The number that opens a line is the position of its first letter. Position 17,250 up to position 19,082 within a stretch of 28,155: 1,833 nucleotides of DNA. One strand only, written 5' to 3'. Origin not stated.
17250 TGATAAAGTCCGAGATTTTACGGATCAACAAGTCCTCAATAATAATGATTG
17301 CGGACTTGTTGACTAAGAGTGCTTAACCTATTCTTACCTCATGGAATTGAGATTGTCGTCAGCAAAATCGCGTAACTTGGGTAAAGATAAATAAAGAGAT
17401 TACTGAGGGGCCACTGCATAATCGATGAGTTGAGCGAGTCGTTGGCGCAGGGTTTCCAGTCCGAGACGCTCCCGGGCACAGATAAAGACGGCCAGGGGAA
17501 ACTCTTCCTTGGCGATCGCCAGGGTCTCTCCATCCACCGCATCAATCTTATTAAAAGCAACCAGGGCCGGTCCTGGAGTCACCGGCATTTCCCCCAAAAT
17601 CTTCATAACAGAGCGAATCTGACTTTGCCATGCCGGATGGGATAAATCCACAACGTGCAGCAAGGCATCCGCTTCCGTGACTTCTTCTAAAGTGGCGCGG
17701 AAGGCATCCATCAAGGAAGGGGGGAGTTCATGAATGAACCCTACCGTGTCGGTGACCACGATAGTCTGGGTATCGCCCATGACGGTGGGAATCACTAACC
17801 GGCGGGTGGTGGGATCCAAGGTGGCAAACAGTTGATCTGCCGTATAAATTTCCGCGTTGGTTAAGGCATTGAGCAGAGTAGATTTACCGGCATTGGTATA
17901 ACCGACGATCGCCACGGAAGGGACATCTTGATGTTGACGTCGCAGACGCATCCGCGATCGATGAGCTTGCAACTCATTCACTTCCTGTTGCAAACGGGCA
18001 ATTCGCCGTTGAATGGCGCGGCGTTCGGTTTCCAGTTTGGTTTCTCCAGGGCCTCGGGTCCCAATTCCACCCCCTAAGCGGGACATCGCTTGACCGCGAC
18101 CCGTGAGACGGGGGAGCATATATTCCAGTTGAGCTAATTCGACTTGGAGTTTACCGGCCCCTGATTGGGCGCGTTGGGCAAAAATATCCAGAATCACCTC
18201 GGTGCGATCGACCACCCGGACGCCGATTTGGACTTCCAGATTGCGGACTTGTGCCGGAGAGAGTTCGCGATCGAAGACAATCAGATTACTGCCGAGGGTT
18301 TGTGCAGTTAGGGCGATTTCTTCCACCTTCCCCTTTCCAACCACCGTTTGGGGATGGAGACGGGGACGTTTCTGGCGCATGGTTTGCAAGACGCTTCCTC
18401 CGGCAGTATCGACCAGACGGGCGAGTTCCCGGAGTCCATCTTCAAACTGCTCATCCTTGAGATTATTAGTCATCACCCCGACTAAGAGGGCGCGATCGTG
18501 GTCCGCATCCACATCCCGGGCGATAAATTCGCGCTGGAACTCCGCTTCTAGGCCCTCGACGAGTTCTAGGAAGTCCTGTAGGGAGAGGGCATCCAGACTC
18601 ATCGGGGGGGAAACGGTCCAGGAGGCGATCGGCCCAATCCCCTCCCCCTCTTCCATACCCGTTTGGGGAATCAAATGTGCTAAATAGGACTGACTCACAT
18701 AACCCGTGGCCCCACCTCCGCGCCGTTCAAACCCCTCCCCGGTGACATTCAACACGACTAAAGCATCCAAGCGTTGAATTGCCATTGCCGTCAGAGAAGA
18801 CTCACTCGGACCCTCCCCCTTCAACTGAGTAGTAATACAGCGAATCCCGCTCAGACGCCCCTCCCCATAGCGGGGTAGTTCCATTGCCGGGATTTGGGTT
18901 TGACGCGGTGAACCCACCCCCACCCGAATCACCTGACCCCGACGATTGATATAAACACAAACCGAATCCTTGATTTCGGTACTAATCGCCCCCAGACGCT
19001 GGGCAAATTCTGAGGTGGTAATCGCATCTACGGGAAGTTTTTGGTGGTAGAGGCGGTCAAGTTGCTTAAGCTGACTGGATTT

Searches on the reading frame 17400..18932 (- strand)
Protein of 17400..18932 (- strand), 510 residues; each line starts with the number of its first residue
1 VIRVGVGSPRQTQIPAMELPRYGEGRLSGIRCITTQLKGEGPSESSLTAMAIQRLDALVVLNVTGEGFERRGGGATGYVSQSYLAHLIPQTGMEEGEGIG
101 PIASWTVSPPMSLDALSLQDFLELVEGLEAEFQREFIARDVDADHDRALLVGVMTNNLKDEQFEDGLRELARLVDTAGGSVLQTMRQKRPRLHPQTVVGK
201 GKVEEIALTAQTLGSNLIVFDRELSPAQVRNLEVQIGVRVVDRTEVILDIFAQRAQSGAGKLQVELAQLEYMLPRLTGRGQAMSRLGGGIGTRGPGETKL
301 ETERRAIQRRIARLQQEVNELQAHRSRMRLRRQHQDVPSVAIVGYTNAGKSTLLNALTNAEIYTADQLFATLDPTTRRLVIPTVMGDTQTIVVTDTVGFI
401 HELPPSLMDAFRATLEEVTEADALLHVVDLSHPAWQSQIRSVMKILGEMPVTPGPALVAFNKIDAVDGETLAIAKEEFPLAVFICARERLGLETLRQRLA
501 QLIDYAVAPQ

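Call 14: search_protein_families(library=pfam, proteins=[window:17400-18932:-], max_evalue=0.001)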
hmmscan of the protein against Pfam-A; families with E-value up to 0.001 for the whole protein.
window:17400-18932:- (510 aa): 8 families
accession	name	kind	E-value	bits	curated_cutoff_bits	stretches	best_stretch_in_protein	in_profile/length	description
PF13167.11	GTP-bdg_N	-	1.3e-31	109.4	25.4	1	165-252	2-89/89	GTP-binding GTPase N-terminal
PF16360.10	GTP-bdg_M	-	9.2e-29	100.3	29.5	1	254-332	1-79/79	GTP-binding GTPase Middle Region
PF01926.29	MMR_HSR1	-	1.9e-21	76.7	21.9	1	340-462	2-113/113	50S ribosome-binding GTPase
PF00350.29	Dynamin_N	-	5.3e-06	27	27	1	340-375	1-36/168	Dynamin family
PF02421.24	FeoB_N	-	5.1e-05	23.3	27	1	339-478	2-130/156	Ferrous iron transport protein B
PF00009.33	GTP_EFTU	-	0.00013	22.1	26.5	0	418-477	90-145/188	Elongation factor Tu GTP binding domain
PF03193.22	RsgA_GTPase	-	0.0002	21.7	30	0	304-361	72-130/174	RsgA GTPase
PF16897.10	MMR_HSR1_Xtn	-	0.00031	21.1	35.2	1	455-500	57-101/106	C-terminal region of MMR_HSR1 domain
